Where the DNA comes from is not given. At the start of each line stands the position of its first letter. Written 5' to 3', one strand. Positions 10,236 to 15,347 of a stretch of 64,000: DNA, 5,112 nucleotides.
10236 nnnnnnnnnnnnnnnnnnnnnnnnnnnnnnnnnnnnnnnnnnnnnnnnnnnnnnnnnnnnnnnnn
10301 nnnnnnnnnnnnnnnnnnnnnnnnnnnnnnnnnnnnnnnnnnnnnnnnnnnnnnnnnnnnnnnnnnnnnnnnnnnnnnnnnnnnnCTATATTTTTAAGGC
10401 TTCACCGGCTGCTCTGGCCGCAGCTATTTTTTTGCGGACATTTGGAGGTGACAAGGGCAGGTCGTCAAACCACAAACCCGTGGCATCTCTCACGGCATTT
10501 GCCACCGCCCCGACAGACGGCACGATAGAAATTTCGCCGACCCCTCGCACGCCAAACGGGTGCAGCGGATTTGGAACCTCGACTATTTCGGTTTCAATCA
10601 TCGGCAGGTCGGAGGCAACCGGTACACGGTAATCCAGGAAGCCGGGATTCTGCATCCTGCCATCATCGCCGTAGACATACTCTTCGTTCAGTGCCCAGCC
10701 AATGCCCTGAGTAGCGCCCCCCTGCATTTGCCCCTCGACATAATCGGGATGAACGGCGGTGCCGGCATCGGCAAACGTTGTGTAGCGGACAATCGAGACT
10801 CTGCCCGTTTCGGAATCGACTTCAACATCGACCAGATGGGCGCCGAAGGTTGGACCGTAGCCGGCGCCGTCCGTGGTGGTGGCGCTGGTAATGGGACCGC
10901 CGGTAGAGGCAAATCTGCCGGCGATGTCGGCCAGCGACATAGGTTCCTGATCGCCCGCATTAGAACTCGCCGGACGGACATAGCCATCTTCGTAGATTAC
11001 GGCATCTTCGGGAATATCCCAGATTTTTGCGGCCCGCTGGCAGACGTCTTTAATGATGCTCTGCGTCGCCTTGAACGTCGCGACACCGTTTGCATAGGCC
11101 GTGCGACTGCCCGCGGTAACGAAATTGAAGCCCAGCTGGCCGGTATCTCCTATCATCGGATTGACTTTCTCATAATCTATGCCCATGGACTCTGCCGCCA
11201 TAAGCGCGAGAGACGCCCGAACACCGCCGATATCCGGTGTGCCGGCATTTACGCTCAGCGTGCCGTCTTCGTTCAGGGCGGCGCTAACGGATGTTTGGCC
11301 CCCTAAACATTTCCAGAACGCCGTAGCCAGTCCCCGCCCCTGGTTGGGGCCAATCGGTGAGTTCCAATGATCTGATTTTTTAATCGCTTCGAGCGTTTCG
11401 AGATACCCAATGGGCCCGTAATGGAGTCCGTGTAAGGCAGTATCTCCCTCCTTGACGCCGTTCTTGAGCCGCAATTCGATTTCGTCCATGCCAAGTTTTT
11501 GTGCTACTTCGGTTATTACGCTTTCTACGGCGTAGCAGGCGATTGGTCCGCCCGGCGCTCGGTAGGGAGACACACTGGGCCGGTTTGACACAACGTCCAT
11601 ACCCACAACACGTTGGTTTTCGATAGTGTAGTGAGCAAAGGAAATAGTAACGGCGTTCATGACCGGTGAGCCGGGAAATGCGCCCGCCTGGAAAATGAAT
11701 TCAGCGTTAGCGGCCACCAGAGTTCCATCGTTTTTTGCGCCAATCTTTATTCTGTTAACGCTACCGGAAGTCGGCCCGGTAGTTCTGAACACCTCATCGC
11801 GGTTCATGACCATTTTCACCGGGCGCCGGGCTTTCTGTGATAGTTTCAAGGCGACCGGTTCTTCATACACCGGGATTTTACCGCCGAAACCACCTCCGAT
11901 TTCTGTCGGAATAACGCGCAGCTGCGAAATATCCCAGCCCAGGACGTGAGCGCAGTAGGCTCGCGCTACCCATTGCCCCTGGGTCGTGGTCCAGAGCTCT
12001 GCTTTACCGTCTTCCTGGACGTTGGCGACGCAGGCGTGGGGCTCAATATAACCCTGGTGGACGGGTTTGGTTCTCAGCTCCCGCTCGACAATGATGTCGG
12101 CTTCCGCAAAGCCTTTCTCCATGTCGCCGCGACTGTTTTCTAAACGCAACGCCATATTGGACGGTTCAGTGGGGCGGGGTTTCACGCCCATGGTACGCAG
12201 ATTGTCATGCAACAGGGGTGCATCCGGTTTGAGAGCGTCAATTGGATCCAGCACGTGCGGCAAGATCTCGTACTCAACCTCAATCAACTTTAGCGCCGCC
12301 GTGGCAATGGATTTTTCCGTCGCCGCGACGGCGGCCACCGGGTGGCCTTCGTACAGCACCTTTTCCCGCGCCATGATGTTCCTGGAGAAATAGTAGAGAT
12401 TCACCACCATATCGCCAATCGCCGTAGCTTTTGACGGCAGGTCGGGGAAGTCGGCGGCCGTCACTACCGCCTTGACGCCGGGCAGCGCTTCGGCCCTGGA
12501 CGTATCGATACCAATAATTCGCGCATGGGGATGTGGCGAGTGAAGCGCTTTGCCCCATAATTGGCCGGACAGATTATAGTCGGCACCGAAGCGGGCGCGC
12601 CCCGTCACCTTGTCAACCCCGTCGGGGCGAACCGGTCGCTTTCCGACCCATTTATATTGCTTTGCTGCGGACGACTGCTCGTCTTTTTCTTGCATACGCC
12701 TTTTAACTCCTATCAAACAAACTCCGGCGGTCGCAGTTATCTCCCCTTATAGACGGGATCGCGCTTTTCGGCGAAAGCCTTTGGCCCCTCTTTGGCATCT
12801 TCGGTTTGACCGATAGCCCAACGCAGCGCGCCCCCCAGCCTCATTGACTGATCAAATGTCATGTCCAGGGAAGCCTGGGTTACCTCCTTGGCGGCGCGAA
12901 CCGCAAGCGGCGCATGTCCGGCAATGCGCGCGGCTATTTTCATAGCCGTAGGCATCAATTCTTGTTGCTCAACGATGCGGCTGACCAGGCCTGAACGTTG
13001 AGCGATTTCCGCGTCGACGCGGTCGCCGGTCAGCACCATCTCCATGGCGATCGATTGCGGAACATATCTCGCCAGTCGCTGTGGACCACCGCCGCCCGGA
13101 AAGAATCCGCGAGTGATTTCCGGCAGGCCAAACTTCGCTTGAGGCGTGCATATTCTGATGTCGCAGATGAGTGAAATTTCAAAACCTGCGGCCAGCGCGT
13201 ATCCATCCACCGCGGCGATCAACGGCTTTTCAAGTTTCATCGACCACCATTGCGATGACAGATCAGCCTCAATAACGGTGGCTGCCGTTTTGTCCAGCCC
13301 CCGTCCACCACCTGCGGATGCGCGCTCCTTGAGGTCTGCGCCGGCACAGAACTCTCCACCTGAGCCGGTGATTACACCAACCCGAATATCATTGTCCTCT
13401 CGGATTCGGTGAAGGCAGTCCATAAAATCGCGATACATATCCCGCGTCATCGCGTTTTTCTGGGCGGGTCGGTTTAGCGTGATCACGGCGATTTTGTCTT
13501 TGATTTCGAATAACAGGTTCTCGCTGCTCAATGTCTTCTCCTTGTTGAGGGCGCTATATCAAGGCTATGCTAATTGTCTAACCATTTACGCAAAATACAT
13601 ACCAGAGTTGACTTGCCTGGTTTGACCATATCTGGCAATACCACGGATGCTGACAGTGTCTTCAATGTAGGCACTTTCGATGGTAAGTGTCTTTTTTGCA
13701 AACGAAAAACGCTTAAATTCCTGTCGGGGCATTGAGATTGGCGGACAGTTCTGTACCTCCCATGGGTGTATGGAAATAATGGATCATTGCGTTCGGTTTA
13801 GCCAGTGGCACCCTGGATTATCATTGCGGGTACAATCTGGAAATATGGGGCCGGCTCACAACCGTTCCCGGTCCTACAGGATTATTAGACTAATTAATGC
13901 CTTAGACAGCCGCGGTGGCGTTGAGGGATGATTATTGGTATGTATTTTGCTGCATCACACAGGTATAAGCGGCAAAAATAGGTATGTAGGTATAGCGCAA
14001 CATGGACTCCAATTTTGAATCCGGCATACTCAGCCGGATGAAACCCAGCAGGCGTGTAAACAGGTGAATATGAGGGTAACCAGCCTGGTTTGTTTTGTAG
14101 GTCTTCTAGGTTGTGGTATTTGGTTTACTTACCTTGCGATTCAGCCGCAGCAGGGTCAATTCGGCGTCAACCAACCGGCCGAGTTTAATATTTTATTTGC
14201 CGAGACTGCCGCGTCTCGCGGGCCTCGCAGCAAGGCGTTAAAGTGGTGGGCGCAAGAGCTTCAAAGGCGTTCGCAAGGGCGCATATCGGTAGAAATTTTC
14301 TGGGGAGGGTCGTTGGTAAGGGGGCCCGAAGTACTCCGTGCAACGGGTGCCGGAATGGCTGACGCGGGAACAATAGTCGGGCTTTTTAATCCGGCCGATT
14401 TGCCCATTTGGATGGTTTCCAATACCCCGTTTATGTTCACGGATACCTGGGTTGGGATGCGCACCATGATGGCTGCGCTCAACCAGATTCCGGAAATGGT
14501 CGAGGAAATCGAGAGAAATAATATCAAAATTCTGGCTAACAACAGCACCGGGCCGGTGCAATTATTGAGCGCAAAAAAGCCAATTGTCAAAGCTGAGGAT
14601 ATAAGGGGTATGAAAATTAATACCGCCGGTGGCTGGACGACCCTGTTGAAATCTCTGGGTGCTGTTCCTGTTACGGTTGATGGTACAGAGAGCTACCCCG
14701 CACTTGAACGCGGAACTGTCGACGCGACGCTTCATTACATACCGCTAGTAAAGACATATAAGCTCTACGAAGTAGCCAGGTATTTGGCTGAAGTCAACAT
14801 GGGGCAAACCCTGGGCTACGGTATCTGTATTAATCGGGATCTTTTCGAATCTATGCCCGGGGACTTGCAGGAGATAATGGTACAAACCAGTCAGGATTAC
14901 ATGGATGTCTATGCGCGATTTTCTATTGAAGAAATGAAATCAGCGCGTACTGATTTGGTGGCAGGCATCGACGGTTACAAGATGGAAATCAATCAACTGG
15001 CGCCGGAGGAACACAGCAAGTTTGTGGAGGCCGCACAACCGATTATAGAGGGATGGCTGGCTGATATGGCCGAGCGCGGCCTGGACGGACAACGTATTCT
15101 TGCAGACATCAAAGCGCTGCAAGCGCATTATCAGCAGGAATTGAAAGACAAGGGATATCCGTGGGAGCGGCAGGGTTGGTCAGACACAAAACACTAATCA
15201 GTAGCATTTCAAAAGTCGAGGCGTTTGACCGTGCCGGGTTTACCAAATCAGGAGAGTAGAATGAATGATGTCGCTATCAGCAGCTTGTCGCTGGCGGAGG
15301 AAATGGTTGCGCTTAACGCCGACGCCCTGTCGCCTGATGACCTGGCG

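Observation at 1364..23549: Eight sigma-54 type promoters head a ~33-kb catabolic supercluster that encodes no activator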

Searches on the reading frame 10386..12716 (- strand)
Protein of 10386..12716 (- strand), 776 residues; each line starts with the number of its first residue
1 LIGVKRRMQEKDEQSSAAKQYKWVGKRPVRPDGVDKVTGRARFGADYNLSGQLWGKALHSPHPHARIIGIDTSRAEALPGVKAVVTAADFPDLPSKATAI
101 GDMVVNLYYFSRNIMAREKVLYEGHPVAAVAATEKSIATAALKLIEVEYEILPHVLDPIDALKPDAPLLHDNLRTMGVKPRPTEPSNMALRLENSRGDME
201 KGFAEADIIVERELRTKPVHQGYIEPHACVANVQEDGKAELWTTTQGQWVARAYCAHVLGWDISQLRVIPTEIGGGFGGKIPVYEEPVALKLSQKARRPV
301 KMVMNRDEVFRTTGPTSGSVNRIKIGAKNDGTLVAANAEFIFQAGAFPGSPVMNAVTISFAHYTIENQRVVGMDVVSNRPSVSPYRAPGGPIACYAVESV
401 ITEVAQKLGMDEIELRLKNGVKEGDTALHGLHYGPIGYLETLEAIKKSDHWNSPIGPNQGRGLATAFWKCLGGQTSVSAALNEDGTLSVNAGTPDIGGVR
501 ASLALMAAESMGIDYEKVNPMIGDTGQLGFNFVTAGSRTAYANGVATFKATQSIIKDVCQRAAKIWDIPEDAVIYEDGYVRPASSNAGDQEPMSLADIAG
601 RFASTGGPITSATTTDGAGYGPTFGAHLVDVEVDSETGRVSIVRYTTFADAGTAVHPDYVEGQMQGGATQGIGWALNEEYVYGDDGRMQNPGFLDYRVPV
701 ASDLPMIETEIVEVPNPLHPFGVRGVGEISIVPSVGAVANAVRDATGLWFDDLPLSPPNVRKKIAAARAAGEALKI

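Call 4: search_protein_families(library=pfam, proteins=[window:10386-12716:-])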
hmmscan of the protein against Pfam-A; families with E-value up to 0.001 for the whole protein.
window:10386-12716:- (776 aa): 3 families
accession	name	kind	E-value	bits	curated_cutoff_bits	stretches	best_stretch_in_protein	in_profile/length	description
PF02738.23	MoCoBD_1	-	2.3e-66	223.8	27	1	184-419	5-243/244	Molybdopterin cofactor-binding domain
PF20256.3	MoCoBD_2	-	1.6e-57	195.6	27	1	458-705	24-283/283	Molybdopterin cofactor-binding domain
PF01315.27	Ald_Xan_dh_C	-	1.5e-26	93.3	31.3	1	38-152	1-109/110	Aldehyde oxidase and xanthine dehydrogenase, a/b hammerhead domain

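Call 67: search_dna_similar(query=window:10386-12716:-, collection=plasmids, mode=protein, max_rows=15, max_evalue=1e-50)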
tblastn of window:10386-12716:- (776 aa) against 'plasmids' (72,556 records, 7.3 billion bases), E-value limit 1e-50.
Records with a match: 460; places in all: 564; records where one place covers at least 80% of the query: 452.
Best place of each record, by identity: <60% 460.
By first word of the organism name: Sinorhizobium 113; Pseudosulfitobacter 43; Rhizobium 36; Agrobacterium 23; Azospirillum 18; Sulfitobacter 15; Clostridium 14; Streptomyces 12; Ensifer 11; Caballeronia 11; and 72 more.
By predicted mobility (MOB-suite, as given by PLSDB): non-mobilizable 274; conjugative 106; mobilizable 80.
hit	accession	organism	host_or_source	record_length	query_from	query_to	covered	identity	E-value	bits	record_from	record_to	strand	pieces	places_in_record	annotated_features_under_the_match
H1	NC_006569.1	Ruegeria pomeroyi DSS-3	-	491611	21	760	95%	54.9%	0e+0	766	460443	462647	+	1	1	xanthine dehydrogenase family protein molybdopterin-binding subunit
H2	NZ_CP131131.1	Shinella zoogloeoides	isolate,Activated charcoal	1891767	5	760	97%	53.7%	0e+0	791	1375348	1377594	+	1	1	none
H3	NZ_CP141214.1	Sinorhizobium meliloti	alfalfa,Isolate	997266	5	764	98%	52.9%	0e+0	785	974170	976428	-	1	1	xanthine dehydrogenase family protein molybdopterin-binding subunit | (2Fe-2S)-binding protein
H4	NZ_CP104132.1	Sinorhizobium sp. K101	Phaseolus vulgaris,cell ...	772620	3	764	98%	52.8%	0e+0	784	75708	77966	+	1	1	xanthine dehydrogenase family protein molybdopterin-binding subunit | (2Fe-2S)-binding protein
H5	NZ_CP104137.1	Sinorhizobium sp. C101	Phaseolus vulgaris,cell ...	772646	3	764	98%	52.8%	0e+0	784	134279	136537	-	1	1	xanthine dehydrogenase family protein molybdopterin-binding subunit | (2Fe-2S)-binding protein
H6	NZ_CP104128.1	Sinorhizobium sp. M103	Phaseolus vulgaris,cell ...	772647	3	764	98%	52.8%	0e+0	784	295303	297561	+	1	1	xanthine dehydrogenase family protein molybdopterin-binding subunit | (2Fe-2S)-binding protein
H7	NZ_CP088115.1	Sinorhizobium meliloti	cell culture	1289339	15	760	96%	53.8%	0e+0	797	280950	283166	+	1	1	none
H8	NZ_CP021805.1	Sinorhizobium meliloti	Medicago truncatula,Single Cell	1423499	5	760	97%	52.9%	0e+0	786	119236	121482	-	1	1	none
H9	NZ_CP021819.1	Sinorhizobium meliloti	Medicago truncatula,Single Cell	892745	15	760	96%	53.5%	0e+0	788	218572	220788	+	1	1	xanthine dehydrogenase family protein molybdopterin-binding subunit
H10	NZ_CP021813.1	Sinorhizobium meliloti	Medicago truncatula,Single Cell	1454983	15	760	96%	53.5%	0e+0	786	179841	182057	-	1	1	none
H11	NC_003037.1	Sinorhizobium meliloti 1021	-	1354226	15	760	96%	53.5%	0e+0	786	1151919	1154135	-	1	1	none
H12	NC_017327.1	Sinorhizobium meliloti SM11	-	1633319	15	760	96%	53.5%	0e+0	786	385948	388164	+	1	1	none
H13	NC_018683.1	Sinorhizobium meliloti Rm41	-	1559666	15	760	96%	53.5%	0e+0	786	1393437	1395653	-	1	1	none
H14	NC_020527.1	Sinorhizobium meliloti 2011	-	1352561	15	760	96%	53.5%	0e+0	786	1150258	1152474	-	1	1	none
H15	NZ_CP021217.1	Sinorhizobium meliloti RU11/001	-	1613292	15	760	96%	53.5%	0e+0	786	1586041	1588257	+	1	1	none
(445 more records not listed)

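Call 68: get_annotated_region(hit=H1, flank=20000)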
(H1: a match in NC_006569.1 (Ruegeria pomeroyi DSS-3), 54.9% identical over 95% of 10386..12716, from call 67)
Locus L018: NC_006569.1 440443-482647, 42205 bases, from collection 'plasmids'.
description: Ruegeria pomeroyi DSS-3 megaplasmid, complete sequence
organism: Ruegeria pomeroyi DSS-3 (NCBI taxid 246200)
taxonomy: Bacteria; Pseudomonadota; Alphaproteobacteria; Rhodobacterales; Roseobacteraceae; Ruegeria; Ruegeria pomeroyi; Ruegeria pomeroyi DSS-3
host: -; source: -; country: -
typing (MOB-suite, as given by PLSDB): non-mobilizable; replicon rep_cluster_95
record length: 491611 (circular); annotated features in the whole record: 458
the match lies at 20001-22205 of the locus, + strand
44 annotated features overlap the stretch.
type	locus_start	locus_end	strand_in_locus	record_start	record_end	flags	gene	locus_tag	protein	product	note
CDS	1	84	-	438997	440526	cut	-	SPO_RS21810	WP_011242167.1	alkaline phosphatase family protein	-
CDS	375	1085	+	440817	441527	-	-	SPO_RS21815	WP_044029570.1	Crp/Fnr family transcriptional regulator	GO:0006355 - regulation of DNA-templated transcription [Evidence IEA]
CDS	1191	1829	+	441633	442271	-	-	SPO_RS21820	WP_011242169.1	RNA polymerase sigma factor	GO:0006352 - DNA-templated transcription initiation [Evidence IEA]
CDS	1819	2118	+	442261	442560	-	-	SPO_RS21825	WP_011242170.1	RebB family R body protein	-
CDS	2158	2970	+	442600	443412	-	-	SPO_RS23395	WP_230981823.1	hypothetical protein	-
CDS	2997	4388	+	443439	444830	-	-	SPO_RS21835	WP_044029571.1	hypothetical protein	-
CDS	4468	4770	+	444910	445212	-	-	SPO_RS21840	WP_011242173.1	hypothetical protein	-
CDS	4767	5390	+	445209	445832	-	-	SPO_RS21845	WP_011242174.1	hypothetical protein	-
CDS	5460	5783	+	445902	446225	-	-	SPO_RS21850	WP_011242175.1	RebB family R body protein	-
CDS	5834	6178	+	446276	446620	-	-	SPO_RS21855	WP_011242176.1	RebB family R body protein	-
CDS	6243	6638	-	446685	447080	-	-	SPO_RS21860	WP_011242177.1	RidA family protein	-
CDS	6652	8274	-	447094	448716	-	-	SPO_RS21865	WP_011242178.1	AMP-binding protein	-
CDS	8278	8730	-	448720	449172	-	-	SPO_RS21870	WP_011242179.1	cupin domain-containing protein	-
CDS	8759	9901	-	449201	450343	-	-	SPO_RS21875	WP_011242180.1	acyl-CoA dehydrogenase family protein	-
CDS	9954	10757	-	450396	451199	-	-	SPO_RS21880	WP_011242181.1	enoyl-CoA hydratase family protein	-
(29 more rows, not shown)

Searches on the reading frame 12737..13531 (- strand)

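Call 5: search_protein_families(library=pfam, proteins=[window:12737-13531:-])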
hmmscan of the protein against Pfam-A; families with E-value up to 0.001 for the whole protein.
window:12737-13531:- (264 aa): 2 families
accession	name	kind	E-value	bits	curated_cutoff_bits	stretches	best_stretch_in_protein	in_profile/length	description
PF00378.25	ECH_1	-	4.1e-63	213.5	27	1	9-263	1-250/251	Enoyl-CoA hydratase/isomerase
PF16113.10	ECH_2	-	8.9e-33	114.6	27.2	1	15-193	2-178/335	Enoyl-CoA hydratase/isomerase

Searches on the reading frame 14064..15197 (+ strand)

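Call 5: search_protein_families(library=pfam, proteins=[window:14064-15197:+])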
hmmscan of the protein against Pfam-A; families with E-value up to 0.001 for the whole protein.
window:14064-15197:+ (377 aa): 1 family
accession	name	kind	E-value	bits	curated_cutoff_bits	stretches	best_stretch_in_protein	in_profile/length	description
PF03480.18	DctP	-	2.1e-44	152.4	23.4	1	45-329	1-280/286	Bacterial extracellular solute-binding protein, family 7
